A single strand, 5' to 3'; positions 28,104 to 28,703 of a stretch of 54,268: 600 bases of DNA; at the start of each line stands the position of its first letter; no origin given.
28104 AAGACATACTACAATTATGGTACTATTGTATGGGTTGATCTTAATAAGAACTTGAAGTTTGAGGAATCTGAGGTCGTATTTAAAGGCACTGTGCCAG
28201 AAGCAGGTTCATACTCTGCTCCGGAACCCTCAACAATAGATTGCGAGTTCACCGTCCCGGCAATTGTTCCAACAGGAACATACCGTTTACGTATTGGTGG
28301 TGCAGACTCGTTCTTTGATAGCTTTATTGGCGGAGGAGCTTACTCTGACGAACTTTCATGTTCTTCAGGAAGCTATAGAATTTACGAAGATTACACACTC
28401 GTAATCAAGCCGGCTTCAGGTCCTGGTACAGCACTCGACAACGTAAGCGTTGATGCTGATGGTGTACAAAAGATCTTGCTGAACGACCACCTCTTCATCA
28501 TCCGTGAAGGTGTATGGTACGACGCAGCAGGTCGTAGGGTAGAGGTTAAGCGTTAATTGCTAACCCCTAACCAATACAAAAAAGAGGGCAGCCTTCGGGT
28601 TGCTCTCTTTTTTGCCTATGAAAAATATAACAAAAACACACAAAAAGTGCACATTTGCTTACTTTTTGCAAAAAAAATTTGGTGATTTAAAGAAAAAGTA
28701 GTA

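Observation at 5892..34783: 29-kb, two-operon island of four giant T9SS-tailed surface proteins plus a barrel/OmpA anchor pair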

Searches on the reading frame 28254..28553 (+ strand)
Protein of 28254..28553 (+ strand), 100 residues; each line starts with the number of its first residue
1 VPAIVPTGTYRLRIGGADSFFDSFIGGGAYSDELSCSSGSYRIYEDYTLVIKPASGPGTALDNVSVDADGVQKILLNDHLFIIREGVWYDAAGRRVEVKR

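Call 23: search_protein_families(library=ncbifam, proteins=[window:28254-28553:+], max_evalue=10)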
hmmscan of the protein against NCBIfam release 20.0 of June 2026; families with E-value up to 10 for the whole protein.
window:28254-28553:+ (100 aa): 0 families

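Call 24: search_protein_families(library=pfam, proteins=[window:28254-28553:+], max_evalue=10)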
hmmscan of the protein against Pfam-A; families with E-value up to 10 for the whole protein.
window:28254-28553:+ (100 aa): 2 families
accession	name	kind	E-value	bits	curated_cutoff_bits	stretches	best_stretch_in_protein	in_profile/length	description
PF20009.4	GEVED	-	0.051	14.8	24.4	1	1-49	38-77/78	GEVED domain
PF10528.15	GLEYA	-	0.059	14.1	26.2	1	7-52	14-52/91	GLEYA domain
